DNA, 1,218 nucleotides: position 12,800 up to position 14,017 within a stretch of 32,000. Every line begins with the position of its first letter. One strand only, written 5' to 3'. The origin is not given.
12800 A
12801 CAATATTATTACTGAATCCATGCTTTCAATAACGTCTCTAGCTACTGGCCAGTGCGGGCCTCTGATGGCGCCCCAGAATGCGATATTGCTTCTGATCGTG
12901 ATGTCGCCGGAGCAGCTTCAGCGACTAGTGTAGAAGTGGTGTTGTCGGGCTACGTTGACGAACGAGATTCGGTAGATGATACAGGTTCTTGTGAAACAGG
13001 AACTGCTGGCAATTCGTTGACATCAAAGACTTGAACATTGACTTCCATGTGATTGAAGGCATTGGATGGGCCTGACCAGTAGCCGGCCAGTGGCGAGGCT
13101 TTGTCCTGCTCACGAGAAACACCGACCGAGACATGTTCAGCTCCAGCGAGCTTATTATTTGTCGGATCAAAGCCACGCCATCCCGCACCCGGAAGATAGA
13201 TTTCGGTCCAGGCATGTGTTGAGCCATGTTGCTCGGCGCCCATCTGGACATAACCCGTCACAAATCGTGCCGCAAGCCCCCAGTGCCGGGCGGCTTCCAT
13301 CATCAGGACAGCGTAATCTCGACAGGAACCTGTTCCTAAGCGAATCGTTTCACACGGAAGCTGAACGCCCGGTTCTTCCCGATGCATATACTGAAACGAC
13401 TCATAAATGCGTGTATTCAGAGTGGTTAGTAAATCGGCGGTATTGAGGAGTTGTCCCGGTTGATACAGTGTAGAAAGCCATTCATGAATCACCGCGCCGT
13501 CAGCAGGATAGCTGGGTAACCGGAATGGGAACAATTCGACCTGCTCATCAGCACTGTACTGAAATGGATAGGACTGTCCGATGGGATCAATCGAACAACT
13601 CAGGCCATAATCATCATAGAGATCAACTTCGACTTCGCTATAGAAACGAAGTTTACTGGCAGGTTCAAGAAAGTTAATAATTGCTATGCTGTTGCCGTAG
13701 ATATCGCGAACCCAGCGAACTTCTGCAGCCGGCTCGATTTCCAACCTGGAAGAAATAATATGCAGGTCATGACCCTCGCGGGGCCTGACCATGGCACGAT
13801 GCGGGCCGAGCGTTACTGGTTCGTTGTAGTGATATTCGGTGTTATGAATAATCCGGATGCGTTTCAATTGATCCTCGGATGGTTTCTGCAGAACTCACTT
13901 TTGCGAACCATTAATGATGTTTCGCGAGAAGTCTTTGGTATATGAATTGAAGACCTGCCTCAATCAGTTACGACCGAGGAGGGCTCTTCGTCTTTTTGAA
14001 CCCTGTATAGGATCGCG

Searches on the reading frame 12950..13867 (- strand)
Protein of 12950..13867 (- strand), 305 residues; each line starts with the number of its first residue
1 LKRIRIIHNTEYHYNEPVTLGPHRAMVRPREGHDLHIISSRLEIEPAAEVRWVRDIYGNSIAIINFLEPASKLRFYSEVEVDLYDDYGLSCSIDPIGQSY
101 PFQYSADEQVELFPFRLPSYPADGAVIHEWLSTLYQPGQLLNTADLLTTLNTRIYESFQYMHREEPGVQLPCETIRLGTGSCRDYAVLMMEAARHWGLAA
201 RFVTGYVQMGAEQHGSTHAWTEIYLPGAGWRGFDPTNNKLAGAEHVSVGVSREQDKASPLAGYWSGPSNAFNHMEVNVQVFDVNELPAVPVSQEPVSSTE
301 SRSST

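Call 43: search_protein_families(library=pfam, proteins=[window:12950-13867:-], max_evalue=0.001)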
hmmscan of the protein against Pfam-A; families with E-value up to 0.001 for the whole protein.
window:12950-13867:- (305 aa): 2 families
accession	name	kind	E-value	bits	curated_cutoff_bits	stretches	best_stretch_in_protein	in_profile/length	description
PF08379.15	Bact_transglu_N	-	1.7e-23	83.5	27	1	4-82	1-80/80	Bacterial transglutaminase-like N-terminal region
PF01841.26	Transglut_core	-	1.1e-16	61.5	23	1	147-235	18-108/108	Transglutaminase-like superfamily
